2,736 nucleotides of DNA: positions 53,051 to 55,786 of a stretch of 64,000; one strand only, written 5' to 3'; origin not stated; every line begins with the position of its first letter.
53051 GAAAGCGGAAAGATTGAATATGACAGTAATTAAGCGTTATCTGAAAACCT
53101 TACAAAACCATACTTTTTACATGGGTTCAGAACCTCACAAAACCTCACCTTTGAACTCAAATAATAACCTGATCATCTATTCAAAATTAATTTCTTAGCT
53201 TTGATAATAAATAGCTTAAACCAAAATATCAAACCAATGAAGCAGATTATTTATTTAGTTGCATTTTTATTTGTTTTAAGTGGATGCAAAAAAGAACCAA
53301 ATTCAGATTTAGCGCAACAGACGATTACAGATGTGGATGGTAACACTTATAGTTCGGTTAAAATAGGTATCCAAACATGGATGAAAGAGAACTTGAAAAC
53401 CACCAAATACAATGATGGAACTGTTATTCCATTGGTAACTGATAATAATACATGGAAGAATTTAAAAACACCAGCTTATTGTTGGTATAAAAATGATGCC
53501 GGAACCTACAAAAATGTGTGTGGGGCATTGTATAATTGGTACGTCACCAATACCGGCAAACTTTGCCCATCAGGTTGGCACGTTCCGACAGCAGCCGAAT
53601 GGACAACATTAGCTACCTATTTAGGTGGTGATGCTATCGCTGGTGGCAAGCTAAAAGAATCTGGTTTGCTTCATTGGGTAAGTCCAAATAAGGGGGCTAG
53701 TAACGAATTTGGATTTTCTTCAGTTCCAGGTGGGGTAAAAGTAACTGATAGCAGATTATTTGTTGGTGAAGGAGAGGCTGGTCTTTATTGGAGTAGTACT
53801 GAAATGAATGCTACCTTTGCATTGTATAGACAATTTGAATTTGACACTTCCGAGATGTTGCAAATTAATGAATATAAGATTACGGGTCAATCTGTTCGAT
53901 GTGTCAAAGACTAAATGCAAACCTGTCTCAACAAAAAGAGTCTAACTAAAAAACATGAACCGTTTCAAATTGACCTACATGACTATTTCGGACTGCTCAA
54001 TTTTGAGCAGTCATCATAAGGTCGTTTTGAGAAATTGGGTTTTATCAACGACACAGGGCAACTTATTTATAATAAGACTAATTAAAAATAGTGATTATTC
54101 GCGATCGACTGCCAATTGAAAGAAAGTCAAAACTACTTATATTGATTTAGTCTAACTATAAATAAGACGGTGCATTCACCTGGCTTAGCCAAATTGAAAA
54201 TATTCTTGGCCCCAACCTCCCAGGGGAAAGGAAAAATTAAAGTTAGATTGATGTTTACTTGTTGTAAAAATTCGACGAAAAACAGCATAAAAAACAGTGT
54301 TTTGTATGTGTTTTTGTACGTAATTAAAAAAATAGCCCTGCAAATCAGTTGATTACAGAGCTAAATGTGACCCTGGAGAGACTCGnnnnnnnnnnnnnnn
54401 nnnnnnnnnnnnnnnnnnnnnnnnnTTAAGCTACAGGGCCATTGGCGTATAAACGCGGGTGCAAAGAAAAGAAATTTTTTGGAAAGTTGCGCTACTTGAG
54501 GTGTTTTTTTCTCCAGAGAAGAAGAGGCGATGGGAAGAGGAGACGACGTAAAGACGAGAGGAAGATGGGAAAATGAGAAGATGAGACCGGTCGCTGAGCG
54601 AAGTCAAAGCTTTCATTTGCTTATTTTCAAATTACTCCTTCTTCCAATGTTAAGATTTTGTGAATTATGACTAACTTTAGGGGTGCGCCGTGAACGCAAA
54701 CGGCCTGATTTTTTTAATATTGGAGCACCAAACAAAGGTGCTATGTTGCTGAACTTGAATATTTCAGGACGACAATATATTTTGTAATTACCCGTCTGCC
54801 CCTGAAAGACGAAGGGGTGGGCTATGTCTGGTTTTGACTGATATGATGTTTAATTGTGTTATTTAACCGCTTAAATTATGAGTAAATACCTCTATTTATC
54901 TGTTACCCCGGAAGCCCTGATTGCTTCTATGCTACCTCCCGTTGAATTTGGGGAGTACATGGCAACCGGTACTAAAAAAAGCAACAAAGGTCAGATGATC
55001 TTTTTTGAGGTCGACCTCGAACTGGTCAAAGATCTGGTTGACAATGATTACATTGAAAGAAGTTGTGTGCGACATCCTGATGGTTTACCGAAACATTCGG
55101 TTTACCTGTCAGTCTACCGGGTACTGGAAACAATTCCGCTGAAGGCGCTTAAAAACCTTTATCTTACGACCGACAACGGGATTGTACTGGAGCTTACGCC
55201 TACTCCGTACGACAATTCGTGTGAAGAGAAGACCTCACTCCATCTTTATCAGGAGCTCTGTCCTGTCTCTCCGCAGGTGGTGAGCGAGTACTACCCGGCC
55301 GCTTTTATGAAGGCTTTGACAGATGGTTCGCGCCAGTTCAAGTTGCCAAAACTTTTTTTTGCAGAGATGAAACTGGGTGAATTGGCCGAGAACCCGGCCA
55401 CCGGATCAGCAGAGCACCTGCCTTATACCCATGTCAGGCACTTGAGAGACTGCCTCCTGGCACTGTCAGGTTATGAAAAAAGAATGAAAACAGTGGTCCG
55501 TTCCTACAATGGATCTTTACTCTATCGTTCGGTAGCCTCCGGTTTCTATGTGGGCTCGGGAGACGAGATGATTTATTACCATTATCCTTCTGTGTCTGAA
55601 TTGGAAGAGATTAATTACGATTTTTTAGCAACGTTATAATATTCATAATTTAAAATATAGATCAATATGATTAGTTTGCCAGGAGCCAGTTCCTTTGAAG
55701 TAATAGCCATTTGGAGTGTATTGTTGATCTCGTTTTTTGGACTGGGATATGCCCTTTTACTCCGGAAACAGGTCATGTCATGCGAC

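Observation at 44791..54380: Unclassifiable ~9.6-kb integrative element in tRNA-Arg(ACG) with 17-bp att repeats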

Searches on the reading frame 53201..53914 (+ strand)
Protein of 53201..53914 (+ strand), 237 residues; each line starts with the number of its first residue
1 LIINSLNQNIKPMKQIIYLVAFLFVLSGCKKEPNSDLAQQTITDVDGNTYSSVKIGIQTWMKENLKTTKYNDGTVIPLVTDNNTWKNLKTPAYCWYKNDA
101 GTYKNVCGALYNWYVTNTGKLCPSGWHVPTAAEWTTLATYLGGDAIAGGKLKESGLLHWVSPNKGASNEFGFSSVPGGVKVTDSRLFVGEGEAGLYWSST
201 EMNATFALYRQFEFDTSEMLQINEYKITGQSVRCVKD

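Call 9: search_protein_families(library=ncbifam, proteins=[window:53201-53914:+], max_evalue=0.01)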
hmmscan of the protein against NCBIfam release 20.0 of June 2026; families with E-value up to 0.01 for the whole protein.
window:53201-53914:+ (237 aa): 1 family
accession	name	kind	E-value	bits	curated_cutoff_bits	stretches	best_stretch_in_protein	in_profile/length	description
TIGR02145.1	Fib_succ_major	domain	5.5e-32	111.8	41.65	1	46-237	7-176/176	FISUMP domain-containing protein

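Call 50: search_protein_families(library=pfam, proteins=[L051:5318-5956:+, L037:4243-4920:+, L034:11796-12635:+, L074:5303-6100:+, L051:5959-6594:+, L058:261-911:+, L051:2102-2734:+, L019:12499-14355:+, L015:7718-9190:+, L074:6843-8174:+], max_evalue=0.05)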
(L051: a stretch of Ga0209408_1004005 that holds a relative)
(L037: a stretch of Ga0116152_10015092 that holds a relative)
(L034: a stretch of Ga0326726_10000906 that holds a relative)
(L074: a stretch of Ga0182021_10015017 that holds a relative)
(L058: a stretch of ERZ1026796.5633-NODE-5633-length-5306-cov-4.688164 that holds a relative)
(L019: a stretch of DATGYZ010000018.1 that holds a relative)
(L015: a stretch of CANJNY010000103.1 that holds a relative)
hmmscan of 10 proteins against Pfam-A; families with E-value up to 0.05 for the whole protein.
L051:5318-5956:+ (212 aa): 0 families

L037:4243-4920:+ (225 aa): 1 family
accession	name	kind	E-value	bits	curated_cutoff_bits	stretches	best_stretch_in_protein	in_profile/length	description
PF19817.4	DUF6300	-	0.022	15.3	27.8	0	18-53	47-81/110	Family of unknown function (DUF6300)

L034:11796-12635:+ (279 aa): 2 families
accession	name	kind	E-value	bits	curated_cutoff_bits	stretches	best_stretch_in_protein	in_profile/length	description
PF18206.8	Porphyrn_cat_1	-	0.0038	18.3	27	1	4-42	9-48/105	Porphyranase beta-sandwich domain 1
PF08681.18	TacA1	-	0.043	14.2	21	0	21-39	1-19/80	Antitoxin TacA 1-like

L074:5303-6100:+ (265 aa): 0 families

L051:5959-6594:+ (211 aa): 3 families
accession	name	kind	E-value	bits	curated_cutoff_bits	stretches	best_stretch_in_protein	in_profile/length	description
PF20606.3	DUF6799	-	0.022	15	26.8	0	160-185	37-62/63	Domain of unknown function (DUF6799)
PF06152.16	Phage_min_cap2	-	0.023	14.1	26.3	1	52-111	7-62/366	Phage minor capsid protein 2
PF06160.17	EzrA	-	0.023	13.5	39.6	1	47-129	16-98/557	Septation ring formation regulator, EzrA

L058:261-911:+ (216 aa): 2 families
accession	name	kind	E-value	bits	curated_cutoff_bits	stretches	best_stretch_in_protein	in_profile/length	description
PF11300.13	DUF3102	-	1.8e-10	41.6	24.4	1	27-75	22-70/129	Protein of unknown function (DUF3102)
PF20594.3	DUF6794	-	0.0016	18.9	27.1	1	37-85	27-73/83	Domain of unknown function (DUF6794)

L051:2102-2734:+ (210 aa): 1 family
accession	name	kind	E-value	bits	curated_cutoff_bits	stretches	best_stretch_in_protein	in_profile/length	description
PF09687.15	PRESAN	-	0.026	15.4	23.7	0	38-75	85-121/125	Plasmodium RESA N-terminal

L019:12499-14355:+ (618 aa): 0 families

L015:7718-9190:+ (490 aa): 1 family
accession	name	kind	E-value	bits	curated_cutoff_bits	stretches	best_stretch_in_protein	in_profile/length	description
PF22530.2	Terminase-T7_RNaseH-like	-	2.6e-05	24.9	27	1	325-422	1-97/108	Terminase Bacteriophage T7, Ribonuclease H-like domain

L074:6843-8174:+ (443 aa): 1 family
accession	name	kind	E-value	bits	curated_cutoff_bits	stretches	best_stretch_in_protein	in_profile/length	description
PF03237.21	Terminase_6N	-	0.00025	21.2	22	1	28-235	2-203/215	Terminase large subunit, T4likevirus-type, N-terminal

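Call 51: search_protein_families(library=phrogs, proteins=[L051:5318-5956:+, L037:4243-4920:+, L034:11796-12635:+, L074:5303-6100:+, L051:5959-6594:+, L058:261-911:+, L051:2102-2734:+, L019:12499-14355:+, L015:7718-9190:+, L074:6843-8174:+], max_evalue=0.05)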
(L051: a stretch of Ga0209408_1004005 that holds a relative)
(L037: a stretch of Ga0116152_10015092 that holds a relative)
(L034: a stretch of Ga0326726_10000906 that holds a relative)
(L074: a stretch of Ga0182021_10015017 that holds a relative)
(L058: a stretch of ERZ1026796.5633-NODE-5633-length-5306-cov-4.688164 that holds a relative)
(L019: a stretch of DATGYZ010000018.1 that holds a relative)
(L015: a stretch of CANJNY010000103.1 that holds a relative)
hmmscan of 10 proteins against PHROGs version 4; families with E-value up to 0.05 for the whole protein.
L051:5318-5956:+ (212 aa): 0 families

L037:4243-4920:+ (225 aa): 0 families

L034:11796-12635:+ (279 aa): 0 families

L074:5303-6100:+ (265 aa): 0 families

L051:5959-6594:+ (211 aa): 3 families
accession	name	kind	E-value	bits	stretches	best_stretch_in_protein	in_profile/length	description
phrog_12993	-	unknown function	0.015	16.2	1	43-77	56-90/143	-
phrog_13196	-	tail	0.036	15.1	0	97-160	82-144/151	major tail protein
phrog_2231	-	unknown function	0.048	13.1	0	51-97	265-311/674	-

L058:261-911:+ (216 aa): 4 families
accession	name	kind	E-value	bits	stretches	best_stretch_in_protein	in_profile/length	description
phrog_6146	-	unknown function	5.1e-21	76.4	1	10-97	35-132/197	-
phrog_15609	-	unknown function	2.3e-10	41.3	1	28-76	29-77/316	-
phrog_1748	-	unknown function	0.00027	21.2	1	15-70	51-105/302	-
phrog_11916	-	unknown function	0.023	16.1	1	40-74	5-38/107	-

L051:2102-2734:+ (210 aa): 0 families

L019:12499-14355:+ (618 aa): 3 families
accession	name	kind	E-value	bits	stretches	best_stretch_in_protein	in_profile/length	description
phrog_33803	-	unknown function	9.3e-16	58.2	1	5-446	123-586/762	-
phrog_30639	-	unknown function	2.9e-14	53.4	1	4-222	4-224/815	-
phrog_23570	-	head and packaging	1.3e-11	44.5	1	1-133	1-135/905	virion structural protein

L015:7718-9190:+ (490 aa): 5 families
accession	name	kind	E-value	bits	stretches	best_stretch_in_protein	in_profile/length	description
phrog_38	-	head and packaging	1.3e-88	299.6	2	185-475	406-705/760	terminase large subunit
phrog_4758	-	head and packaging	1.4e-56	192.5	1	25-260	22-240/243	terminase large subunit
phrog_30251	-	head and packaging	2.8e-50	172.4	1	47-462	42-449/799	terminase large subunit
phrog_5573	-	head and packaging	2.6e-27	96.8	1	243-480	7-241/250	terminase large subunit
phrog_979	-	head and packaging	0.022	14.4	1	330-482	452-608/642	terminase large subunit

L074:6843-8174:+ (443 aa): 2 families
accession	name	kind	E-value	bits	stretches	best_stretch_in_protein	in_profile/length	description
phrog_2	-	head and packaging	1.3e-26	94.6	1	16-428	275-595/807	terminase large subunit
phrog_979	-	head and packaging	3.6e-18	66.6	2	14-174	157-307/642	terminase large subunit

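Call 64: search_protein_families(library=pfam, proteins=[L043:8340-11420:+, L043:3991-5553:+, L043:5550-6584:+, L043:6581-7732:+, L036:13315-16026:+, L036:16456-18102:+, L036:18219-20147:+, L015:9284-10477:-, L043:1030-1656:+, L036:7155-8678:+], max_evalue=0.001)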
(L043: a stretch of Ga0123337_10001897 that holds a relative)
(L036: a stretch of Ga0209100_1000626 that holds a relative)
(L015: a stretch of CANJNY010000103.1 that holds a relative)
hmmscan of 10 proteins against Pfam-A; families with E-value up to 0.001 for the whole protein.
L043:8340-11420:+ (1026 aa): 6 families
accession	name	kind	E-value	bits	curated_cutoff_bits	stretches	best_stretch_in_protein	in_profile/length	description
PF12008.13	EcoR124_C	-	5.9e-65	219.9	23.1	1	755-1015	1-260/260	Type I restriction and modification enzyme - subunit R C terminal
PF22679.2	T1R_D3-like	-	4.5e-60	203.1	27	1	566-734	2-158/158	Type I restriction enzyme subunit R domain 3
PF18766.7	SWI2_SNF2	-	3.9e-56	190.6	26.7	1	297-524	1-204/221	SWI2/SNF2 ATPase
PF04313.20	HSDR_N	-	3.8e-40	138.3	25.1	1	29-224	1-196/198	Type I restriction enzyme R protein N terminus (HSDR_N)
PF04851.21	ResIII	-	5.2e-39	134.2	22.5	1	293-461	3-163/164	Type III restriction enzyme, res subunit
PF00270.35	DEAD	-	7.5e-10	39.2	26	1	330-461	22-161/167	DEAD/DEAH box helicase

L043:3991-5553:+ (520 aa): 5 families
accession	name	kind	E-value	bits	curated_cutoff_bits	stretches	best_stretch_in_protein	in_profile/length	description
PF02384.22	N6_Mtase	-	3.4e-116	388.4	20.4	1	175-483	2-310/311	N-6 DNA Methylase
PF12161.14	HsdM_N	-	8.7e-22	78.6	24.5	1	10-163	1-135/135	HsdM N-terminal domain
PF07669.17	Eco57I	-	2e-05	25.2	25.3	1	272-389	44-165/171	Eco57I restriction-modification methylase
PF01170.24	UPF0020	-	0.00039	20.6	22.3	0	215-309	22-133/197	RMKL-like, methyltransferase domain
PF05175.20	MTS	-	0.00051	20.2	23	0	218-308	28-109/170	Methyltransferase small domain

L043:5550-6584:+ (344 aa): 1 family
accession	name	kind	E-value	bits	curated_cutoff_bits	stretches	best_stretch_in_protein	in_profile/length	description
PF13310.11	Virulence_RhuM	-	3.1e-106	354.7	33.7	1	72-315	1-245/252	Virulence protein RhuM family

L043:6581-7732:+ (383 aa): 1 family
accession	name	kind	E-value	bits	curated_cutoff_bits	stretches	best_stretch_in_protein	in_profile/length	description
PF01420.25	Methylase_S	-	2.2e-37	129.3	22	2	13-164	1-163/168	Type I restriction modification DNA specificity domain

L036:13315-16026:+ (903 aa): 7 families
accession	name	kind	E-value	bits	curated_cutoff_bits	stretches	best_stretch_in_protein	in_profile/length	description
PF20473.4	MmeI_Mtase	-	3.6e-106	354.5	27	1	322-574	2-252/259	MmeI, DNA-methyltransferase domain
PF20466.3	MmeI_TRD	-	5.7e-68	228.8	27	1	601-802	3-207/207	MmeI, target recognition domain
PF20464.3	MmeI_N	-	1.4e-29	104.2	27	1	1-159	1-181/181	MmeI, N-terminal domain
PF20465.4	MmeI_hel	-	6.2e-26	91.4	27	1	169-246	1-75/75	MmeI, helicase spacer domain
PF20467.3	MmeI_C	-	9e-19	67.9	27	1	815-880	14-79/83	MmeI, C-terminal domain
PF07669.17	Eco57I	-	3.1e-08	34.4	25.3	1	390-530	2-146/171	Eco57I restriction-modification methylase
PF02384.22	N6_Mtase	-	0.0003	20.6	20.4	1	340-471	47-138/311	N-6 DNA Methylase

L036:16456-18102:+ (548 aa): 2 families
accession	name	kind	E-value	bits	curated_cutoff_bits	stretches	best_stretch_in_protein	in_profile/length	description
PF13749.12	HATPase_c_4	-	1.2e-17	64.1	26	1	298-380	3-88/89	Putative ATP-dependent DNA helicase recG C-terminal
PF04326.19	SLFN_AlbA_2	-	1.2e-10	42.4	25.3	1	4-123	1-116/118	Schlafen, AlbA_2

L036:18219-20147:+ (642 aa): 3 families
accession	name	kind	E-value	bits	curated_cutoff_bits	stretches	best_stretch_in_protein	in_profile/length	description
PF00270.35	DEAD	-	3.7e-08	33.7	26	1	26-189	3-157/167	DEAD/DEAH box helicase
PF04851.21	ResIII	-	2.4e-07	31.2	22.5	1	23-190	4-160/164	Type III restriction enzyme, res subunit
PF00271.37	Helicase_C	-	0.00025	21.7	23.5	0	325-376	58-108/110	Helicase conserved C-terminal domain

L015:9284-10477:- (397 aa): 2 families
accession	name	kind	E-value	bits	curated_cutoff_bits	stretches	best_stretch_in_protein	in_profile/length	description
PF13455.12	MUG113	-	9.5e-14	52.2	22.3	1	289-375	1-71/73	Meiotically up-regulated gene 113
PF10544.15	T5orf172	-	1.5e-09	38.7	20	1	268-376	1-99/101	T5orf172 domain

L043:1030-1656:+ (208 aa): 1 family
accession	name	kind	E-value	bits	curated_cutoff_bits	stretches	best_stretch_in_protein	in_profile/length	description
PF19781.4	DUF6266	-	1.9e-05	24.7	23.4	1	14-204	3-195/198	Family of unknown function (DUF6266)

L036:7155-8678:+ (507 aa): 0 families

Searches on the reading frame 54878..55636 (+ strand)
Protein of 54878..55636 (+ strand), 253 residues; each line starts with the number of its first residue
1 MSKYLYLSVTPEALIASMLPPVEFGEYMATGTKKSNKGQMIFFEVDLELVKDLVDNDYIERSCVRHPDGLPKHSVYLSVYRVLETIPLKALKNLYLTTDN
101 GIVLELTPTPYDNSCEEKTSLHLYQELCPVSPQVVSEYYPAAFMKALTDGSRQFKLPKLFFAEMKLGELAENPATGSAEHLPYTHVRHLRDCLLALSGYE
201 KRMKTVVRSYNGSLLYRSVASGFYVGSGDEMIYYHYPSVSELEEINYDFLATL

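Call 50: search_protein_families(library=pfam, proteins=[L051:5318-5956:+, L037:4243-4920:+, L034:11796-12635:+, L074:5303-6100:+, L051:5959-6594:+, L058:261-911:+, L051:2102-2734:+, L019:12499-14355:+, L015:7718-9190:+, L074:6843-8174:+], max_evalue=0.05)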
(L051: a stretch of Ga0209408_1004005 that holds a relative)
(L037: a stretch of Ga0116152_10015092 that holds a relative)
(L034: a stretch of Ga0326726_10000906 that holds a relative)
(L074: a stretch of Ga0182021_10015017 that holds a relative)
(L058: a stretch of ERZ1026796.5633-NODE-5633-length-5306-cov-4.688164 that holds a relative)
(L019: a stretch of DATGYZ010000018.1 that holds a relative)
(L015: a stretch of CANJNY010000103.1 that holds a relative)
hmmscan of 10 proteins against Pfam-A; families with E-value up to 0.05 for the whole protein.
L051:5318-5956:+ (212 aa): 0 families

L037:4243-4920:+ (225 aa): 1 family
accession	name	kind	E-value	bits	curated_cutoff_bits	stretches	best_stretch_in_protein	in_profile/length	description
PF19817.4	DUF6300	-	0.022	15.3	27.8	0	18-53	47-81/110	Family of unknown function (DUF6300)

L034:11796-12635:+ (279 aa): 2 families
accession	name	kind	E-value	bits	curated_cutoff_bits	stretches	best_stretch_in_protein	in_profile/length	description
PF18206.8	Porphyrn_cat_1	-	0.0038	18.3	27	1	4-42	9-48/105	Porphyranase beta-sandwich domain 1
PF08681.18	TacA1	-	0.043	14.2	21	0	21-39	1-19/80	Antitoxin TacA 1-like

L074:5303-6100:+ (265 aa): 0 families

L051:5959-6594:+ (211 aa): 3 families
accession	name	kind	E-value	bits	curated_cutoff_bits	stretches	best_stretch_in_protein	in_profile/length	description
PF20606.3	DUF6799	-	0.022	15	26.8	0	160-185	37-62/63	Domain of unknown function (DUF6799)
PF06152.16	Phage_min_cap2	-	0.023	14.1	26.3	1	52-111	7-62/366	Phage minor capsid protein 2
PF06160.17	EzrA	-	0.023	13.5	39.6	1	47-129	16-98/557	Septation ring formation regulator, EzrA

L058:261-911:+ (216 aa): 2 families
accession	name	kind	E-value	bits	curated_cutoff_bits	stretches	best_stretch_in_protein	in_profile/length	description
PF11300.13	DUF3102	-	1.8e-10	41.6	24.4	1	27-75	22-70/129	Protein of unknown function (DUF3102)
PF20594.3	DUF6794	-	0.0016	18.9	27.1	1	37-85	27-73/83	Domain of unknown function (DUF6794)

L051:2102-2734:+ (210 aa): 1 family
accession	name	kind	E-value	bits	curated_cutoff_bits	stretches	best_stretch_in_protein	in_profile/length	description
PF09687.15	PRESAN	-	0.026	15.4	23.7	0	38-75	85-121/125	Plasmodium RESA N-terminal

L019:12499-14355:+ (618 aa): 0 families

L015:7718-9190:+ (490 aa): 1 family
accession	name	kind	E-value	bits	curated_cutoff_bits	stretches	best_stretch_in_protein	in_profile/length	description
PF22530.2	Terminase-T7_RNaseH-like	-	2.6e-05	24.9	27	1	325-422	1-97/108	Terminase Bacteriophage T7, Ribonuclease H-like domain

L074:6843-8174:+ (443 aa): 1 family
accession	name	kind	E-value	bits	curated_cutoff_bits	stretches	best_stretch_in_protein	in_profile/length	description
PF03237.21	Terminase_6N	-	0.00025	21.2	22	1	28-235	2-203/215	Terminase large subunit, T4likevirus-type, N-terminal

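Call 51: search_protein_families(library=phrogs, proteins=[L051:5318-5956:+, L037:4243-4920:+, L034:11796-12635:+, L074:5303-6100:+, L051:5959-6594:+, L058:261-911:+, L051:2102-2734:+, L019:12499-14355:+, L015:7718-9190:+, L074:6843-8174:+], max_evalue=0.05)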
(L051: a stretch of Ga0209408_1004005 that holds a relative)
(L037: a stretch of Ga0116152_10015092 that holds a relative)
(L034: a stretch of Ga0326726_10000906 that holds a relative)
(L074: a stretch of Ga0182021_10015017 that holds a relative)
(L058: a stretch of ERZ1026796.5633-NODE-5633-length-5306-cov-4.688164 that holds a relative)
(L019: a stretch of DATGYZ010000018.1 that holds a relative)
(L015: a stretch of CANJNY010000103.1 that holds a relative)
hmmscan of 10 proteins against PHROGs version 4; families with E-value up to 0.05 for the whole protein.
L051:5318-5956:+ (212 aa): 0 families

L037:4243-4920:+ (225 aa): 0 families

L034:11796-12635:+ (279 aa): 0 families

L074:5303-6100:+ (265 aa): 0 families

L051:5959-6594:+ (211 aa): 3 families
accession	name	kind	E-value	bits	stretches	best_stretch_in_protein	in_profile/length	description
phrog_12993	-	unknown function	0.015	16.2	1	43-77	56-90/143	-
phrog_13196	-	tail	0.036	15.1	0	97-160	82-144/151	major tail protein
phrog_2231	-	unknown function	0.048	13.1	0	51-97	265-311/674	-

L058:261-911:+ (216 aa): 4 families
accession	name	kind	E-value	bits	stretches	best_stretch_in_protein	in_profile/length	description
phrog_6146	-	unknown function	5.1e-21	76.4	1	10-97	35-132/197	-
phrog_15609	-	unknown function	2.3e-10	41.3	1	28-76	29-77/316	-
phrog_1748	-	unknown function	0.00027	21.2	1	15-70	51-105/302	-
phrog_11916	-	unknown function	0.023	16.1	1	40-74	5-38/107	-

L051:2102-2734:+ (210 aa): 0 families

L019:12499-14355:+ (618 aa): 3 families
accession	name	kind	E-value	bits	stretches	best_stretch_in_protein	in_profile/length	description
phrog_33803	-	unknown function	9.3e-16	58.2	1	5-446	123-586/762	-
phrog_30639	-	unknown function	2.9e-14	53.4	1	4-222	4-224/815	-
phrog_23570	-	head and packaging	1.3e-11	44.5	1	1-133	1-135/905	virion structural protein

L015:7718-9190:+ (490 aa): 5 families
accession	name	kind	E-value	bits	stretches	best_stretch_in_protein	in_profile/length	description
phrog_38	-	head and packaging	1.3e-88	299.6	2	185-475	406-705/760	terminase large subunit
phrog_4758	-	head and packaging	1.4e-56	192.5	1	25-260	22-240/243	terminase large subunit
phrog_30251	-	head and packaging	2.8e-50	172.4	1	47-462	42-449/799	terminase large subunit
phrog_5573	-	head and packaging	2.6e-27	96.8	1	243-480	7-241/250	terminase large subunit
phrog_979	-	head and packaging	0.022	14.4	1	330-482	452-608/642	terminase large subunit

L074:6843-8174:+ (443 aa): 2 families
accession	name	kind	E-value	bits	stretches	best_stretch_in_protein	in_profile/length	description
phrog_2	-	head and packaging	1.3e-26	94.6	1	16-428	275-595/807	terminase large subunit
phrog_979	-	head and packaging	3.6e-18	66.6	2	14-174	157-307/642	terminase large subunit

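Call 64: search_protein_families(library=pfam, proteins=[L043:8340-11420:+, L043:3991-5553:+, L043:5550-6584:+, L043:6581-7732:+, L036:13315-16026:+, L036:16456-18102:+, L036:18219-20147:+, L015:9284-10477:-, L043:1030-1656:+, L036:7155-8678:+], max_evalue=0.001)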
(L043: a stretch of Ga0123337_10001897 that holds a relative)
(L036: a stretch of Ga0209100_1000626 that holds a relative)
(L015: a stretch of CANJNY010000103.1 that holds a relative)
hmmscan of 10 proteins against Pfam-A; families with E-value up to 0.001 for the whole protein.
L043:8340-11420:+ (1026 aa): 6 families
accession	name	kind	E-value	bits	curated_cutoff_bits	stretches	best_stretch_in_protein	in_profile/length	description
PF12008.13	EcoR124_C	-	5.9e-65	219.9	23.1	1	755-1015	1-260/260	Type I restriction and modification enzyme - subunit R C terminal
PF22679.2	T1R_D3-like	-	4.5e-60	203.1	27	1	566-734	2-158/158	Type I restriction enzyme subunit R domain 3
PF18766.7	SWI2_SNF2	-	3.9e-56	190.6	26.7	1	297-524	1-204/221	SWI2/SNF2 ATPase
PF04313.20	HSDR_N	-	3.8e-40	138.3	25.1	1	29-224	1-196/198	Type I restriction enzyme R protein N terminus (HSDR_N)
PF04851.21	ResIII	-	5.2e-39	134.2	22.5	1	293-461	3-163/164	Type III restriction enzyme, res subunit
PF00270.35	DEAD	-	7.5e-10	39.2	26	1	330-461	22-161/167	DEAD/DEAH box helicase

L043:3991-5553:+ (520 aa): 5 families
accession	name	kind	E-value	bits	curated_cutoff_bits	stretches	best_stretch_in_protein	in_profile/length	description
PF02384.22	N6_Mtase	-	3.4e-116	388.4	20.4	1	175-483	2-310/311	N-6 DNA Methylase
PF12161.14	HsdM_N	-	8.7e-22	78.6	24.5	1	10-163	1-135/135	HsdM N-terminal domain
PF07669.17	Eco57I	-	2e-05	25.2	25.3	1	272-389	44-165/171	Eco57I restriction-modification methylase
PF01170.24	UPF0020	-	0.00039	20.6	22.3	0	215-309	22-133/197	RMKL-like, methyltransferase domain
PF05175.20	MTS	-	0.00051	20.2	23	0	218-308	28-109/170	Methyltransferase small domain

L043:5550-6584:+ (344 aa): 1 family
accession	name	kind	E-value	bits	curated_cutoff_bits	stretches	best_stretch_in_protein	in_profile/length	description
PF13310.11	Virulence_RhuM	-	3.1e-106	354.7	33.7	1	72-315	1-245/252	Virulence protein RhuM family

L043:6581-7732:+ (383 aa): 1 family
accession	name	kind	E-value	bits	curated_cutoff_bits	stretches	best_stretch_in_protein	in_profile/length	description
PF01420.25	Methylase_S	-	2.2e-37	129.3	22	2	13-164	1-163/168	Type I restriction modification DNA specificity domain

L036:13315-16026:+ (903 aa): 7 families
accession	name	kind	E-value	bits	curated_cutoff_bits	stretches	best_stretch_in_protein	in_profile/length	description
PF20473.4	MmeI_Mtase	-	3.6e-106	354.5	27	1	322-574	2-252/259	MmeI, DNA-methyltransferase domain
PF20466.3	MmeI_TRD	-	5.7e-68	228.8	27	1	601-802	3-207/207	MmeI, target recognition domain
PF20464.3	MmeI_N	-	1.4e-29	104.2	27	1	1-159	1-181/181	MmeI, N-terminal domain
PF20465.4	MmeI_hel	-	6.2e-26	91.4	27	1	169-246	1-75/75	MmeI, helicase spacer domain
PF20467.3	MmeI_C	-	9e-19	67.9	27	1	815-880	14-79/83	MmeI, C-terminal domain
PF07669.17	Eco57I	-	3.1e-08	34.4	25.3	1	390-530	2-146/171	Eco57I restriction-modification methylase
PF02384.22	N6_Mtase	-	0.0003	20.6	20.4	1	340-471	47-138/311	N-6 DNA Methylase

L036:16456-18102:+ (548 aa): 2 families
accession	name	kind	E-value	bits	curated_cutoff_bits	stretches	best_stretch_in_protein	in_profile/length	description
PF13749.12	HATPase_c_4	-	1.2e-17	64.1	26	1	298-380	3-88/89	Putative ATP-dependent DNA helicase recG C-terminal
PF04326.19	SLFN_AlbA_2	-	1.2e-10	42.4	25.3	1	4-123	1-116/118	Schlafen, AlbA_2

L036:18219-20147:+ (642 aa): 3 families
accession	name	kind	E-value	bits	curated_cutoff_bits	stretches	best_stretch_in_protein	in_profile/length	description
PF00270.35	DEAD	-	3.7e-08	33.7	26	1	26-189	3-157/167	DEAD/DEAH box helicase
PF04851.21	ResIII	-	2.4e-07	31.2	22.5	1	23-190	4-160/164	Type III restriction enzyme, res subunit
PF00271.37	Helicase_C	-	0.00025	21.7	23.5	0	325-376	58-108/110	Helicase conserved C-terminal domain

L015:9284-10477:- (397 aa): 2 families
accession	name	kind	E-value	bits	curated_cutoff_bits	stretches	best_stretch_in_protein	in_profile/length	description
PF13455.12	MUG113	-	9.5e-14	52.2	22.3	1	289-375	1-71/73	Meiotically up-regulated gene 113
PF10544.15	T5orf172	-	1.5e-09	38.7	20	1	268-376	1-99/101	T5orf172 domain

L043:1030-1656:+ (208 aa): 1 family
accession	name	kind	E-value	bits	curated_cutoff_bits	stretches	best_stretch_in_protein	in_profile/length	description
PF19781.4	DUF6266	-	1.9e-05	24.7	23.4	1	14-204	3-195/198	Family of unknown function (DUF6266)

L036:7155-8678:+ (507 aa): 0 families
